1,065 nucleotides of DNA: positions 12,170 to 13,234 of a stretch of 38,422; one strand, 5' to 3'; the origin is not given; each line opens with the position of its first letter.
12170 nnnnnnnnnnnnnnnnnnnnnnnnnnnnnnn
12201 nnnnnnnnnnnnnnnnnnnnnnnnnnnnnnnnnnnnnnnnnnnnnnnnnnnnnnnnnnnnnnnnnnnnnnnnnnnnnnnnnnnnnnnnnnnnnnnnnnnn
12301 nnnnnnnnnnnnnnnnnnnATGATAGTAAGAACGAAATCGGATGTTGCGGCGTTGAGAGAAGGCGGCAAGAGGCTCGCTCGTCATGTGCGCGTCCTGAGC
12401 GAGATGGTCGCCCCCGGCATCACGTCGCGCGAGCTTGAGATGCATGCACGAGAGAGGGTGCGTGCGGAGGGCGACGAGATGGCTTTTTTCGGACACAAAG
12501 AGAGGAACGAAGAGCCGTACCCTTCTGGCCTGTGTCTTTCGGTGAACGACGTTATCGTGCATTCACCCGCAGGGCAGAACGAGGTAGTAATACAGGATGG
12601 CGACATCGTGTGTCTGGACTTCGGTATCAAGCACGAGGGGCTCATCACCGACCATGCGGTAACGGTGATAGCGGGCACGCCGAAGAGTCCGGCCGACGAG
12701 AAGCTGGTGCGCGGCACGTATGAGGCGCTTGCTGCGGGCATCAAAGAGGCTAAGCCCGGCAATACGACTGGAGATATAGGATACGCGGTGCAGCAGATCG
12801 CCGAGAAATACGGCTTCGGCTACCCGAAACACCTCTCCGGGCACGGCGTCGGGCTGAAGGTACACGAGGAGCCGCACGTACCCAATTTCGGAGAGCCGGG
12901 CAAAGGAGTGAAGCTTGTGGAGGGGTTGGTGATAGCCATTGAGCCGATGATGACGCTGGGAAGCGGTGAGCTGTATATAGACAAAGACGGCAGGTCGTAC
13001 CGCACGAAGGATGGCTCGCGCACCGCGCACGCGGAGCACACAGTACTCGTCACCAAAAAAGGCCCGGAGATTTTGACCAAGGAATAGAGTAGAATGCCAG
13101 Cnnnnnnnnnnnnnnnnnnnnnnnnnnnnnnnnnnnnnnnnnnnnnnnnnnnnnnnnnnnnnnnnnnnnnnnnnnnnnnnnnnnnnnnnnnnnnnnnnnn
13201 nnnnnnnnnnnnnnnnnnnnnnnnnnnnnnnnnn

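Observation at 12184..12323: Hairpin element with 5-bp target duplication inserted exactly into an adk/map ATGA stop-start overlap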

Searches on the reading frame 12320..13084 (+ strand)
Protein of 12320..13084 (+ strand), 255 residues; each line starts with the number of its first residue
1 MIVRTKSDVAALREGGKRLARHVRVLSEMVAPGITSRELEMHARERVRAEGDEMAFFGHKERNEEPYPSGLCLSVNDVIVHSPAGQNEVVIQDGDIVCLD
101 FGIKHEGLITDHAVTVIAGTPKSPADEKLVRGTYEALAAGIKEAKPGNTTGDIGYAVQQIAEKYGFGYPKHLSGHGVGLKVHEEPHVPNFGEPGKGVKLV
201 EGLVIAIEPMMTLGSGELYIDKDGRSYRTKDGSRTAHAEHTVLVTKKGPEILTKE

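Call 16: find_homologous_proteins(query=window:12320-13084:+, max_evalue=1e-20)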
Query window:12320-13084:+ (255 aa): 6924 proteins with E <= 1e-20 among 8000 candidates; the best 120 are listed.
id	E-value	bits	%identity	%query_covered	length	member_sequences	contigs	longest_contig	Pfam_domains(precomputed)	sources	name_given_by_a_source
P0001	2.3e-154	530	93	100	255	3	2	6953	PF00557.30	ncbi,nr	ncbi:MAG: type I methionyl aminopeptidase [Patescibacteria group bacterium]|nr:type I methionyl amin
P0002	6.2e-137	473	82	100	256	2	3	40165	PF00557.30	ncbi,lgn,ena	ncbi:MAG: type I methionyl aminopeptidase [Patescibacteria group bacterium]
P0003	6.8e-137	473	83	100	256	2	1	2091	PF00557.30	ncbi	-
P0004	3.3e-135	467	82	100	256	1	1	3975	PF00557.30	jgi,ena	-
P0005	1.6e-134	465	82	100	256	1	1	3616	PF00557.30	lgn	-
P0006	5.8e-134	463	80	100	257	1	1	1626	PF00557.30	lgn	-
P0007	7.4e-134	463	80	100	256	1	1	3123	PF00557.30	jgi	-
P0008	8.8e-134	463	80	100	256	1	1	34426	PF00557.30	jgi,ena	-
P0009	2.6e-133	461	80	100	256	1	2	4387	PF00557.30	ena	-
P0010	6.7e-133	460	80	100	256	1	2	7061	PF00557.30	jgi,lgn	jgi:methionyl aminopeptidase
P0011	7.3e-133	460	80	100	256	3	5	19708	PF00557.30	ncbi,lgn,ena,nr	ncbi:type I methionyl aminopeptidase [Candidatus Kaiserbacteria bacterium]|nr:type I methionyl amino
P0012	8.1e-133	459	80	100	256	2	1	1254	PF00557.30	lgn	-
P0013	8.2e-133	459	80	100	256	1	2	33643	PF00557.30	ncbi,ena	-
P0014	8.9e-133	459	80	100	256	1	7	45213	PF00557.30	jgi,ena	-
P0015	1.5e-132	459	79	100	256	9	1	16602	PF00557.30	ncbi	-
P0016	1.9e-132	458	82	100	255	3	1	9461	PF00557.30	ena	-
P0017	2.5e-132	458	81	99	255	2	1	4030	PF00557.30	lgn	-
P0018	8.3e-132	456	80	100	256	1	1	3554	PF00557.30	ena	-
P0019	1.2e-131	456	80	100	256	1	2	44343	PF00557.30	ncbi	-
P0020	1.2e-131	456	80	100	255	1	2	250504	PF00557.30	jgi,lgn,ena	jgi:methionyl aminopeptidase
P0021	1.3e-131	455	79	100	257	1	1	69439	PF00557.30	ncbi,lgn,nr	ncbi:MAG: type I methionyl aminopeptidase [bacterium]|nr:type I methionyl aminopeptidase [bacterium]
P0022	1.7e-131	455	80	100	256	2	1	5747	PF00557.30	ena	-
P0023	1.8e-131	455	80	100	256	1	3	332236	PF00557.30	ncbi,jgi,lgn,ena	-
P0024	2.2e-131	455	80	100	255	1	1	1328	PF00557.30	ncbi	-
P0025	4.4e-131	454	79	100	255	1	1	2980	PF00557.30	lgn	-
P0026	4.8e-131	454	79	100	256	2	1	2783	PF00557.30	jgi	-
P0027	6.5e-131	453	80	99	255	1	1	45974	PF00557.30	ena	-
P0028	7.4e-131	453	79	100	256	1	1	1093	PF00557.30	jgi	jgi:methionyl aminopeptidase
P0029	1.5e-130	452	79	100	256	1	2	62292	PF00557.30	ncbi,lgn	-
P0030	1.6e-130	452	79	100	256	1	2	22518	PF00557.30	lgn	-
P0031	1.8e-130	452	79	100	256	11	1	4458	PF00557.30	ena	-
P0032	2.1e-130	451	80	100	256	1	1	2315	PF00557.30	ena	-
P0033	3.9e-130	451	79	100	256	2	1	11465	PF00557.30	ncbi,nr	ncbi:type I methionyl aminopeptidase [Candidatus Kaiserbacteria bacterium]|nr:type I methionyl amino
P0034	4.6e-130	450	80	100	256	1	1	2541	PF00557.30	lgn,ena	-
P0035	7.2e-130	450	78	100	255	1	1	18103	PF00557.30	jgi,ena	-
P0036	8.7e-130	449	79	100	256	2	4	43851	PF00557.30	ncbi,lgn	-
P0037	2.6e-129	448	79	100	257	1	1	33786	PF00557.30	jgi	jgi:methionyl aminopeptidase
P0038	2.7e-129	448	80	100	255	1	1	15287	PF00557.30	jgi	jgi:methionyl aminopeptidase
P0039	3.2e-129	448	78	100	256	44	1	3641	PF00557.30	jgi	-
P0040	3.3e-129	448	79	100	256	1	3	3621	PF00557.30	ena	-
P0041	3.5e-129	447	78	100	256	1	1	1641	PF00557.30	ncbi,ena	-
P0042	8.7e-129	446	79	100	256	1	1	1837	PF00557.30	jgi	-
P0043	8.9e-129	446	79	100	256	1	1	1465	PF00557.30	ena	-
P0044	1.1e-128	446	79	100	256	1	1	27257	PF00557.30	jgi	jgi:methionyl aminopeptidase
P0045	1.5e-128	445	80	100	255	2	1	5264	PF00557.30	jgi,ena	-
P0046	3.4e-128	444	79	100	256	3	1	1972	PF00557.30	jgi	jgi:methionyl aminopeptidase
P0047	4.1e-128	444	77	100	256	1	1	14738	PF00557.30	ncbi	-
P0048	5.4e-128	444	79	100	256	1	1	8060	PF00557.30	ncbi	-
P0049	1.2e-127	442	78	100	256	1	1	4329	PF00557.30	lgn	-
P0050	1.2e-127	442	76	100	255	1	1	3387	PF00557.30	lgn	-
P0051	1.6e-127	442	78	100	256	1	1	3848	PF00557.30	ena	-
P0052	2.7e-127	441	77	100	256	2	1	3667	PF00557.30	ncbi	-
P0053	3.0e-127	441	78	100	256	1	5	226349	PF00557.30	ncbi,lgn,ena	-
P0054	3.4e-127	441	77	100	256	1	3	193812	PF00557.30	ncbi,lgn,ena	-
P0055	4.3e-127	441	77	100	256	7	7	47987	PF00557.30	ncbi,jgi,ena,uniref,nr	ncbi:type I methionyl aminopeptidase [Candidatus Kaiserbacteria bacterium RIFCSPHIGHO2_02_FULL_54_11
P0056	4.5e-127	441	77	100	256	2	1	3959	PF00557.30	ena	-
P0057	6.0e-127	440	78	100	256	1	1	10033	PF00557.30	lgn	-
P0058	6.2e-127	440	76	100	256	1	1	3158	PF00557.30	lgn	-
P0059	7.1e-127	440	78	100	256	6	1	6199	PF00557.30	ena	-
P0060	8.9e-127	440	77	100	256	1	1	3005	PF00557.30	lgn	-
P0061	9.6e-127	439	77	100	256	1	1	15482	PF00557.30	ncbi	-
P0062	2.2e-126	438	77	100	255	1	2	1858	PF00557.30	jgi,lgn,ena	jgi:methionyl aminopeptidase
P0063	2.3e-126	438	77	100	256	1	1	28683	PF00557.30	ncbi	-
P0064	8.1e-126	436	77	100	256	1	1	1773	PF00557.30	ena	-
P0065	1.2e-125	436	75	100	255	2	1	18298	PF00557.30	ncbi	-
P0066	1.4e-125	436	76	100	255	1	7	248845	PF00557.30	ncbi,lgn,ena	-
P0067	1.6e-125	436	75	100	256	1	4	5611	PF00557.30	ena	-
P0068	2.2e-125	435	76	100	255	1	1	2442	PF00557.30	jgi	-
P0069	2.2e-125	435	77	100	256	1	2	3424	PF00557.30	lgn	-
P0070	3.0e-125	435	76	100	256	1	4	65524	PF00557.30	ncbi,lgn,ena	-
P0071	3.7e-125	434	76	99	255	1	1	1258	PF00557.30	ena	-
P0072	4.3e-125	434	74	100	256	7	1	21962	PF00557.30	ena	-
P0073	4.6e-125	434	77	100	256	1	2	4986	PF00557.30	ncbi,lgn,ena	-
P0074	5.5e-125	434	78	100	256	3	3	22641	PF00557.30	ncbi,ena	-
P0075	6.9e-125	433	77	100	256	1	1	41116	PF00557.30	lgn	-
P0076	7.7e-125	433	75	100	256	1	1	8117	PF00557.30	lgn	-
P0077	7.8e-125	433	77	100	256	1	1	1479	PF00557.30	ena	-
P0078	9.3e-125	433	76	100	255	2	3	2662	PF00557.30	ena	-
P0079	1.2e-124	433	77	100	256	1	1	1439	PF00557.30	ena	-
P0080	1.2e-124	433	76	100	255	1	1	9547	PF00557.30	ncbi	-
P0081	1.4e-124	432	77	100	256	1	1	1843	PF00557.30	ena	-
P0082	2.0e-124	432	75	100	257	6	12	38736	PF00557.30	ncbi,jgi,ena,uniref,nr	ncbi:type I methionyl aminopeptidase [Candidatus Kaiserbacteria bacterium RIFCSPLOWO2_01_FULL_54_24]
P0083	2.2e-124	432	77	100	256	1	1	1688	PF00557.30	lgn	-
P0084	2.4e-124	432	73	100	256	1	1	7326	PF00557.30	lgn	-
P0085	2.5e-124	432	77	100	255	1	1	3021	PF00557.30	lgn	-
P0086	2.5e-124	432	76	100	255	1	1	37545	PF00557.30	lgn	-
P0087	2.8e-124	431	77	100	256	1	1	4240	PF00557.30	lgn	-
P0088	3.1e-124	431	75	100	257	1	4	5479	PF00557.30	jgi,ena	-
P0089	3.3e-124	431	77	100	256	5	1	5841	PF00557.30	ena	-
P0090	9.5e-124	430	75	100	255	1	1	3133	PF00557.30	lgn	-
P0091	1.3e-123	429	77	100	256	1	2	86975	PF00557.30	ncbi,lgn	-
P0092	2.0e-123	429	74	100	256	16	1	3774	PF00557.30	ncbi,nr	ncbi:MAG: type I methionyl aminopeptidase [Parcubacteria group bacterium]|nr:type I methionyl aminop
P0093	2.5e-123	428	75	100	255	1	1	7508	PF00557.30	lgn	-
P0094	2.8e-123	428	74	100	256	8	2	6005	PF00557.30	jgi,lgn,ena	-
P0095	3.0e-123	428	75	100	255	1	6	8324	PF00557.30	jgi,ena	-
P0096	3.1e-123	428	76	100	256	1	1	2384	PF00557.30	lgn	-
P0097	3.7e-123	428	75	100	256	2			PF00557.30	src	-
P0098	6.6e-123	427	76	100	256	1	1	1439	PF00557.30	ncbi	-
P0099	9.2e-123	426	75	100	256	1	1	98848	PF00557.30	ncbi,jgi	ncbi:MAG: hypothetical protein RLZZ416_686 [Candidatus Parcubacteria bacterium]|jgi:methionyl aminop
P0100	1.0e-122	426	77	100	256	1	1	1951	PF00557.30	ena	-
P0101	1.0e-122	426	76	100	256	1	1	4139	PF00557.30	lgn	-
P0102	1.9e-122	425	75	100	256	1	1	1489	PF00557.30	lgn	-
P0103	2.0e-122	425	76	100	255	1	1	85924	PF00557.30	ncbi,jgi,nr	ncbi:type I methionyl aminopeptidase [Candidatus Parcubacteria bacterium]|nr:MAG: type I methionyl a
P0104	2.0e-122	425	76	100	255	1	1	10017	PF00557.30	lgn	-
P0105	2.2e-122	425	75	100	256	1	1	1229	PF00557.30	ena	-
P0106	2.6e-122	425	75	100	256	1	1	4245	PF00557.30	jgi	jgi:methionyl aminopeptidase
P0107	2.8e-122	425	74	100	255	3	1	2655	PF00557.30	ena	-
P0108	3.1e-122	425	74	100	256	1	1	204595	PF00557.30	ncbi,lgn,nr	ncbi:MAG: type I methionyl aminopeptidase [bacterium]|nr:type I methionyl aminopeptidase [bacterium]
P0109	3.2e-122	425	75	100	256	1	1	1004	PF00557.30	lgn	-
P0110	3.4e-122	425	73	100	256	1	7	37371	PF00557.30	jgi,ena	-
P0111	4.0e-122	424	76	100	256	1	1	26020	PF00557.30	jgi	jgi:methionyl aminopeptidase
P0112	4.2e-122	424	76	100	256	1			PF00557.30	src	-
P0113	5.7e-122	424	75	100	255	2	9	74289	PF00557.30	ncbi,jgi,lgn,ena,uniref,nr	ncbi:type I methionyl aminopeptidase [Candidatus Kaiserbacteria bacterium RIFCSPHIGHO2_01_FULL_55_17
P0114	7.6e-122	423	75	100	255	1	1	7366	PF00557.30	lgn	-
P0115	7.7e-122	423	73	100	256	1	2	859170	PF00557.30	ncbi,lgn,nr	ncbi:MAG: type I methionyl aminopeptidase [Candidatus Kaiserbacteria bacterium]|nr:MAG: type I methi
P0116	8.2e-122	423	76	100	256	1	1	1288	PF00557.30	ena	-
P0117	8.9e-122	423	76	100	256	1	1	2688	PF00557.30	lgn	-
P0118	1.2e-121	423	73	100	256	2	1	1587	PF00557.30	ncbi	-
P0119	1.8e-121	422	76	100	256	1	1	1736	PF00557.30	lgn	-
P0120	2.4e-121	422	74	100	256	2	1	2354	PF00557.30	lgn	-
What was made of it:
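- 12320..13087 (+): map (type I methionine aminopeptidase). Homologues up to 93% identical, PF00557 (call 16)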

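Call 17: find_encoding_contigs(protein=P0001, flank=10000, max_places=4)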
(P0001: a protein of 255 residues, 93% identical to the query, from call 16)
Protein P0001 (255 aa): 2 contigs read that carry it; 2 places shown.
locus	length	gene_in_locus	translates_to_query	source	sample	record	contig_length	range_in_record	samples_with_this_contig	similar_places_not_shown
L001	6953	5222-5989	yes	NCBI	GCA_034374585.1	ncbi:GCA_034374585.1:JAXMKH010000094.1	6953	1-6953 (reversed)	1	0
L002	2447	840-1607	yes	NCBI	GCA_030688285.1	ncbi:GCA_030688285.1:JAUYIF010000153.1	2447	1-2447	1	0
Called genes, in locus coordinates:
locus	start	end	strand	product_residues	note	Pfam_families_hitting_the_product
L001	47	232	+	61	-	PF00253:Ribosomal_S14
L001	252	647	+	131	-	PF00410:Ribosomal_S8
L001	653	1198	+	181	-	PF00347:Ribosomal_L6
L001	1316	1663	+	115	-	PF00861:Ribosomal_L18p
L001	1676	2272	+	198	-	PF00333:Ribosomal_S5, PF03719:Ribosomal_S5_C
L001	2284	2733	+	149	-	PF00828:Ribosomal_L27A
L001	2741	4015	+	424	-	PF00344:SecY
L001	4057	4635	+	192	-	PF00625:Guanylate_kin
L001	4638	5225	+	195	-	PF00406:ADK, PF13207:AAA_17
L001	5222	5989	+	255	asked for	PF00557:Peptidase_M24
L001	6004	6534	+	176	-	PF18306:LDcluster4, PF03641:Lysine_decarbox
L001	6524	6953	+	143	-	PF02844:GARS_N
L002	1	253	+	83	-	PF00625:Guanylate_kin (weak)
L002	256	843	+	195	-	PF00406:ADK, PF13207:AAA_17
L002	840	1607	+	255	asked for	PF00557:Peptidase_M24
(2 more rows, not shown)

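Call 18: find_encoding_contigs(protein=P0002, flank=10000, max_places=3)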
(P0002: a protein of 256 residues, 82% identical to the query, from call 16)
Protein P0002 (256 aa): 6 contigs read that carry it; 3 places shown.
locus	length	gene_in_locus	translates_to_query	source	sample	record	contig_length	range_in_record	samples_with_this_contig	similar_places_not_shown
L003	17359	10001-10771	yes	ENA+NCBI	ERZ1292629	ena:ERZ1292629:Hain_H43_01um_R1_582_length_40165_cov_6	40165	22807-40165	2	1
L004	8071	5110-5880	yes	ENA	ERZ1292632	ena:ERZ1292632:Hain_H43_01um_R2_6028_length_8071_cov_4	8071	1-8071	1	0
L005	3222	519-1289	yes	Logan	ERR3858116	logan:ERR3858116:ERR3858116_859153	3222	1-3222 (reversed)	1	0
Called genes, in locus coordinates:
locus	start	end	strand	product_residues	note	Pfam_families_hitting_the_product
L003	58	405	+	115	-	PF00203:Ribosomal_S19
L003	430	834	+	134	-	PF00237:Ribosomal_L22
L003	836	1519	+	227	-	PF07650:KH_2, PF00189:Ribosomal_S3_C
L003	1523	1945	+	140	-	PF00252:Ribosomal_L16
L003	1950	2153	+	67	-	PF00831:Ribosomal_L29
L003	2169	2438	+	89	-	PF00366:Ribosomal_S17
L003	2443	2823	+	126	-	PF00238:Ribosomal_L14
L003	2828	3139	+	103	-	PF00467:KOW (weak), PF17136:ribosomal_L24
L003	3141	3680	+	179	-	PF00281:Ribosomal_L5, PF00673:Ribosomal_L5_C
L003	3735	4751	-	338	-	-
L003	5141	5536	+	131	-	PF00410:Ribosomal_S8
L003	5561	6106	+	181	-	PF00347:Ribosomal_L6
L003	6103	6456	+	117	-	PF00861:Ribosomal_L18p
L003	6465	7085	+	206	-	PF00333:Ribosomal_S5, PF03719:Ribosomal_S5_C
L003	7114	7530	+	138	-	PF00828:Ribosomal_L27A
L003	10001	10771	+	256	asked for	PF00557:Peptidase_M24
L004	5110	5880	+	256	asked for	PF00557:Peptidase_M24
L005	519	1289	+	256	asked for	PF00557:Peptidase_M24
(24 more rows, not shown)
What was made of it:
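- On Integron attC site: The context is a conserved housekeeping operon (calls 17, 18).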

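Call 35: find_encoding_contigs(protein=P0020, flank=10000, max_places=2)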
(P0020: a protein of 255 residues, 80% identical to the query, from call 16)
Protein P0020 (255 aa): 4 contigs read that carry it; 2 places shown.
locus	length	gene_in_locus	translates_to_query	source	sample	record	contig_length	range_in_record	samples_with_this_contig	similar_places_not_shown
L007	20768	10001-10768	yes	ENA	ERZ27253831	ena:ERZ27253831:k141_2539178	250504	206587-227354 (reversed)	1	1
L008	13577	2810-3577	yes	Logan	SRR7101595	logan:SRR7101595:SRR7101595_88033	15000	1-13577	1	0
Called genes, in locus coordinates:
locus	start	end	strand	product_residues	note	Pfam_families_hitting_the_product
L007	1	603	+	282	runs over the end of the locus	PF00181:Ribosomal_L2_N, PF03947:Ribosomal_L2_C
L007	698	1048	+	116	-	PF00203:Ribosomal_S19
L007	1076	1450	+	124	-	PF00237:Ribosomal_L22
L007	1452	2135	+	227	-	PF07650:KH_2, PF00189:Ribosomal_S3_C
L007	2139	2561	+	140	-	PF00252:Ribosomal_L16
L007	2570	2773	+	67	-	PF00831:Ribosomal_L29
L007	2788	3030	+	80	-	PF00366:Ribosomal_S17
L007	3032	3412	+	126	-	PF00238:Ribosomal_L14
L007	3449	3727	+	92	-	PF17136:ribosomal_L24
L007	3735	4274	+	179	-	PF00281:Ribosomal_L5, PF00673:Ribosomal_L5_C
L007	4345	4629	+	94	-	-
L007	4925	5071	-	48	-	-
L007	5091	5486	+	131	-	PF00410:Ribosomal_S8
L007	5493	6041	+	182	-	PF00347:Ribosomal_L6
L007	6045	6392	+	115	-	PF00861:Ribosomal_L18p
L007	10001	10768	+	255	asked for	PF00557:Peptidase_M24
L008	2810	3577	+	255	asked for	PF00557:Peptidase_M24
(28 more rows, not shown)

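Call 36: find_encoding_contigs(protein=P0023, flank=10000, max_places=2)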
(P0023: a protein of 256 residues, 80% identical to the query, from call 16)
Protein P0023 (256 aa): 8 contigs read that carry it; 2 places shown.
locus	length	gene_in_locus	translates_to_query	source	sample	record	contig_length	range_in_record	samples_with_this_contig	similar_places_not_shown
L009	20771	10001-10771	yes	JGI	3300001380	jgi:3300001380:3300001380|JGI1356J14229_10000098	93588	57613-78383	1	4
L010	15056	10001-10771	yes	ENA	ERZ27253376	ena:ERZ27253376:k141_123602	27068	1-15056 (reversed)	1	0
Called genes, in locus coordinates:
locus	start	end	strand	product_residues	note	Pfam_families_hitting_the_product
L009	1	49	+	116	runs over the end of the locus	PF00203:Ribosomal_S19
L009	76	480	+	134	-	PF00237:Ribosomal_L22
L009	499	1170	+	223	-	PF07650:KH_2, PF00189:Ribosomal_S3_C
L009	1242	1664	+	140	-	PF00252:Ribosomal_L16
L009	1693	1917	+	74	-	PF00831:Ribosomal_L29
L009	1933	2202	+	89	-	PF00366:Ribosomal_S17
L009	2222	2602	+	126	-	PF00238:Ribosomal_L14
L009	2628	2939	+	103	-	PF00467:KOW (weak), PF17136:ribosomal_L24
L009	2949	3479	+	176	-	PF00281:Ribosomal_L5, PF00673:Ribosomal_L5_C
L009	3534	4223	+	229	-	PF13489:Methyltransf_23, PF08241:Methyltransf_11, PF08242:Methyltransf_12, PF13649:Methyltransf_25, PF13847:Methyltransf_31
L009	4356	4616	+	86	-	-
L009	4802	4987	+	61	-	PF00253:Ribosomal_S14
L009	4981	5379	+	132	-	PF00410:Ribosomal_S8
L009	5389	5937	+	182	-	PF00347:Ribosomal_L6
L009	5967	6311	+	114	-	PF00861:Ribosomal_L18p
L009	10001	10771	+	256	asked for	PF00557:Peptidase_M24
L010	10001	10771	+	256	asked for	PF00557:Peptidase_M24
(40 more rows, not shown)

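Call 37: find_encoding_contigs(protein=P0014, flank=10000, max_places=3)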
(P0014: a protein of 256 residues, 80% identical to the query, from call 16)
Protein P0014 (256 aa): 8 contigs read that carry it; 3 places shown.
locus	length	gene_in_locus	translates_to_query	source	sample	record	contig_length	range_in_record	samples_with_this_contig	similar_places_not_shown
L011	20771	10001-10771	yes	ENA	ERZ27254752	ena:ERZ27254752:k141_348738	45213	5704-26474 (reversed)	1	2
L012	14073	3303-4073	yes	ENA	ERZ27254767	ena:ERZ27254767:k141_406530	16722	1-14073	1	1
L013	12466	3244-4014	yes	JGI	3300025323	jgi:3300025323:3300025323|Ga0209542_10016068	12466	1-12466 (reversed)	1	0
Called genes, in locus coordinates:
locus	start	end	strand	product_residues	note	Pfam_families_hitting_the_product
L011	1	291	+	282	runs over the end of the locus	PF00181:Ribosomal_L2_N, PF03947:Ribosomal_L2_C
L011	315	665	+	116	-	PF00203:Ribosomal_S19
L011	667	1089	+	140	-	PF00237:Ribosomal_L22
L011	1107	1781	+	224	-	PF07650:KH_2, PF00189:Ribosomal_S3_C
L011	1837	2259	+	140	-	PF00252:Ribosomal_L16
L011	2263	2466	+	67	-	PF00831:Ribosomal_L29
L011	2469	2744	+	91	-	PF00366:Ribosomal_S17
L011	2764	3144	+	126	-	PF00238:Ribosomal_L14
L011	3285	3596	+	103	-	PF00467:KOW (weak), PF17136:ribosomal_L24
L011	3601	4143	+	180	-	PF00281:Ribosomal_L5, PF00673:Ribosomal_L5_C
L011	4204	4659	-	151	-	-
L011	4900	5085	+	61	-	PF00253:Ribosomal_S14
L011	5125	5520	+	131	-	PF00410:Ribosomal_S8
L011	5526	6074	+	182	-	PF00347:Ribosomal_L6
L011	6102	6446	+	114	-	PF00861:Ribosomal_L18p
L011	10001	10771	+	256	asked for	PF00557:Peptidase_M24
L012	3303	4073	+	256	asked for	PF00557:Peptidase_M24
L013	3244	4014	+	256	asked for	PF00557:Peptidase_M24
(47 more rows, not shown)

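Call 38: find_encoding_contigs(protein=P0016, flank=10000, max_places=2)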
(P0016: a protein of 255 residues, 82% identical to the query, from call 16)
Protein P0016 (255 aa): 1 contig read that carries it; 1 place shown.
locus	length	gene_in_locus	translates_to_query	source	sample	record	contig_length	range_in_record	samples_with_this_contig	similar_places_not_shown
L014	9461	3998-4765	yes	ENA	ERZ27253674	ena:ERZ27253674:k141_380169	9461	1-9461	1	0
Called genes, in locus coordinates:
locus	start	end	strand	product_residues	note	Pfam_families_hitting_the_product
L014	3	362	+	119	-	?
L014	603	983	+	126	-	PF00333:Ribosomal_S5, PF03719:Ribosomal_S5_C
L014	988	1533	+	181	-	PF00828:Ribosomal_L27A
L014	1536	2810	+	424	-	PF00344:SecY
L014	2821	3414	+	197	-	PF00625:Guanylate_kin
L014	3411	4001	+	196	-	PF00406:ADK, PF13207:AAA_17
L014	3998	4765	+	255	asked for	PF00557:Peptidase_M24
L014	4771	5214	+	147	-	PF00583:Acetyltransf_1 (weak)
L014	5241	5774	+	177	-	PF18306:LDcluster4, PF03641:Lysine_decarbox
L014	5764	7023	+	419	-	PF02844:GARS_N, PF01071:GARS_A, PF02786:CPSase_L_D2 (weak), PF02222:ATP-grasp (weak), PF02843:GARS_C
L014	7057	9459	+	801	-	?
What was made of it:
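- All 13 related loci have adk end = map start + 3 (calls 17, 18, 35-38).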

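Call 105: find_encoding_contigs(protein=window:12320-13084:+, flank=3000, max_places=10)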
Protein window:12320-13084:+ (255 aa): no gene with exactly this product is on record in the collection.
